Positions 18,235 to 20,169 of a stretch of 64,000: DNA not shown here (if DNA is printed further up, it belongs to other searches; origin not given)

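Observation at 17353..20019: Peroxide-stress operon linking a Cys-type glutathione peroxidase, OhrR and a B12-binding radical SAM enzyme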

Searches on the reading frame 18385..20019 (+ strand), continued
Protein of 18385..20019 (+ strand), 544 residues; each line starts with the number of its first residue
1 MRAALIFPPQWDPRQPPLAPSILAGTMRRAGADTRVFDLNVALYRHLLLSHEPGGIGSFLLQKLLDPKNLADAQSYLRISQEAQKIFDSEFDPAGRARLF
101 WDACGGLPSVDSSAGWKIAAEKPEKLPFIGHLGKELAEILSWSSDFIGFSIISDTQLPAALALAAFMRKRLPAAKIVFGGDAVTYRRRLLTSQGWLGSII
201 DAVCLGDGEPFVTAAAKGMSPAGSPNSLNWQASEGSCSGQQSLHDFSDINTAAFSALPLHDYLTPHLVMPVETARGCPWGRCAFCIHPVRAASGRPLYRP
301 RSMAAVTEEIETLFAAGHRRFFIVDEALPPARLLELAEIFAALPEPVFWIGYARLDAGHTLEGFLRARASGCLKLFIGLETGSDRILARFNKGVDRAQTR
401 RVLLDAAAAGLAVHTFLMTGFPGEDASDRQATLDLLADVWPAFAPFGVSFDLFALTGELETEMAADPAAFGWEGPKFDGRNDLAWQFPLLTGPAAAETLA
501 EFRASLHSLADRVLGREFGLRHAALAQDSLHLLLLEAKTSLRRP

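Call 42: predict_structure(alignment_id=A1)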
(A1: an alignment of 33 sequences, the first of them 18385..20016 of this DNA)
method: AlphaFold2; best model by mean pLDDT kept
length: 544 residues; sequences in the alignment: 33
mean_pLDDT: 91.6   pTM: 0.91
mean pLDDT of the five models: 91.6, 91.4, 90.7, 90.4, 89.9
residues with pLDDT >= 90: 428; 70-90: 89; 50-70: 23; < 50: 4
segments of 3 or more residues with pLDDT < 50: none
pLDDT, mean of each block of 10 residues (from residue 1): 96 93 95 97 90 83 95 94 92 90 88 96 92 96 97 95 97 97 92 92 93 95 91 59 79 93 96 88 76 69 94 97 94 98 98 93 98 96 91 89 98 95 94 98 97 92 90 90 93 92 97 97 85 93 47
secondary structure, 60 per line:
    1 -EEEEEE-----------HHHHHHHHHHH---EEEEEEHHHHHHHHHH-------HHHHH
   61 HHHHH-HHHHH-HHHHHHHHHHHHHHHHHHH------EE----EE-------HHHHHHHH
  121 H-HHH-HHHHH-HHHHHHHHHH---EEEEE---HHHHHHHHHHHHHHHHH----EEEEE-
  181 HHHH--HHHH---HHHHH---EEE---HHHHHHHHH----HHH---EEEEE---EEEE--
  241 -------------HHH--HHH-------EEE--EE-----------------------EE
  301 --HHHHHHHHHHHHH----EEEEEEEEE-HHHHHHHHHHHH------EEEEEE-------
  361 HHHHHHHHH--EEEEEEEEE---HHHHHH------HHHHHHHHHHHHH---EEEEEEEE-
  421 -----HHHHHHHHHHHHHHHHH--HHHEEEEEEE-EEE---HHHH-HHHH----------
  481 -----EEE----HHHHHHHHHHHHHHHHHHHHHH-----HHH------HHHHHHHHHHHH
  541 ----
elements in order: E2-7 H19-29 E33-38 H39-48 H56-65 H67-71 H73-91 H113-121 H127-131 H133-142 E146-150 H154-170 E175-179 H181-184 H187-190 H194-198 E202-204 H208-216 E227-231 E235-238 E269-271 H303-315 E320-328 H330-341 E348-353 H361-369 E372-380 H384-389 H396-408 E412-419 H426-442 E448-454 E456-458 H462-465 H467-470 E486-488 H493-514 H529-540

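Call 46: fold_search(model_id=the predicted structure, library=pdb)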
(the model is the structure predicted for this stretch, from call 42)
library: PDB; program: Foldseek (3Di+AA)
matches with E <= 10: 1297; with E <= 0.001: 68
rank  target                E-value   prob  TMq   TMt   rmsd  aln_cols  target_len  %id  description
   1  5ul3                  1.8e-16  1.00  0.63  0.48   7.7       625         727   12  Structure of Cobalamin-dependent S-adenosylmethionine radical enzyme OxsB with aqua-cobalamin bound (released 2017-04-19)
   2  9ccb                  2.7e-16  1.00  0.52  0.66  10.3       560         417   17  X-ray crystal structure of methyl-coenzyme M reductase glutamine methylase (MgmA) from Methanothermobacter marburgensis  (released 2025-01-01)
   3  5ul4                  5.3e-16  1.00  0.64  0.48   7.5       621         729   12  Structure of Cobalamin-dependent S-adenosylmethionine radical enzyme OxsB with aqua-cobalamin and S-adenosylmethionine b (released 2017-04-19)
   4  5ul2                  8.7e-16  1.00  0.62  0.47   7.7       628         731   12  Structure of Apo, SeMet-labeled Cobalamin-dependent S-adenosylmethionine radical enzyme OxsB (released 2017-04-19)
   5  6wte_A                1.6e-15  1.00  0.58  0.56   8.4       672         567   14  Structure of radical S-adenosylmethionine methyltransferase, TsrM, from Kitasatospora setae with cobalamin and [4Fe-4S (released 2020-12-23)
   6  6wtf_A                1.6e-14  1.00  0.54  0.54   8.9       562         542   16  Structure of radical S-adenosylmethionine methyltransferase, TsrM, from Kitasatospora setae with tryptophan substrate  (released 2020-12-23)
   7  6wte_B                2.2e-14  1.00  0.59  0.60   7.9       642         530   15  Structure of radical S-adenosylmethionine methyltransferase, TsrM, from Kitasatospora setae with cobalamin and [4Fe-4S (released 2020-12-23)
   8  6fd2_B                2.9e-14  1.00  0.57  0.67   7.1       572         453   16  Radical SAM 1,2-diol dehydratase AprD4 in complex with its substrate paromamine (released 2018-01-17)
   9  6wtf_B                3.8e-14  1.00  0.60  0.61   7.1       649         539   15  Structure of radical S-adenosylmethionine methyltransferase, TsrM, from Kitasatospora setae with tryptophan substrate  (released 2020-12-23)
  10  6fd2_A                2.0e-13  1.00  0.58  0.69   8.4       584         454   16  Radical SAM 1,2-diol dehydratase AprD4 in complex with its substrate paromamine (released 2018-01-17)
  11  9a6d_A                4.6e-11  1.00  0.45  0.53   7.0       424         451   15  Integrative model of MTAB-YVFG by crosslinking MS and deep learning (released 2024-09-18)
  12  4jc0_B                8.0e-11  1.00  0.43  0.54   6.1       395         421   15  Crystal structure of Thermotoga maritima holo RimO in complex with pentasulfide, Northeast Structural Genomics Consort (released 2013-04-10)
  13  7mjw_A                8.9e-11  1.00  0.45  0.54   6.6       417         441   14  Methylated MiaB in the complex with 5'-deoxyadenosine, methionine and RNA (released 2021-09-15)
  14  7mjv_A                1.3e-10  1.00  0.47  0.56   6.6       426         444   14  MiaB in the complex with s-adenosylmethionine and RNA (released 2021-09-15)
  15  7mjx_A                1.3e-10  1.00  0.45  0.55   6.9       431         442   14  MiaB in the complex with 5'-deoxyadenosine, methionine and RNA (released 2021-09-15)
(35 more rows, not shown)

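Call 60: find_encoding_contigs(protein=P0001, flank=4000, max_places=2)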
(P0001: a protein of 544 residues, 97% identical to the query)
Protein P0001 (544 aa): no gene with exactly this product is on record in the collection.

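Call 61: find_encoding_contigs(protein=P0002, flank=3000, max_places=3)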
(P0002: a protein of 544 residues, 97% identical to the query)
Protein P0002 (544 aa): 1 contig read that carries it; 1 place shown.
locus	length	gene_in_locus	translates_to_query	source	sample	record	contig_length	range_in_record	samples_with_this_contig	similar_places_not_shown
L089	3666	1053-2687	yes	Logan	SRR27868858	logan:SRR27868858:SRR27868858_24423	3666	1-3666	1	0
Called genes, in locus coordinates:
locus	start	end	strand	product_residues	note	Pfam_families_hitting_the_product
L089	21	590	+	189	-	PF00255:GSHPx, PF00578:AhpC-TSA (faint)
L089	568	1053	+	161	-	PF22381:Staph_reg_Sar_Rot, PF12802:MarR_2, PF13463:HTH_27 (weak), PF01047:MarR, PF13601:HTH_34 (faint)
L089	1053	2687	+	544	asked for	PF02310:B12-binding (weak), PF04055:Radical_SAM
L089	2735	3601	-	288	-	PF25019:LRR_R13L1-DRL21 (faint), PF23598:LRR_14, PF13855:LRR_8 (weak), PF12799:LRR_4 (weak)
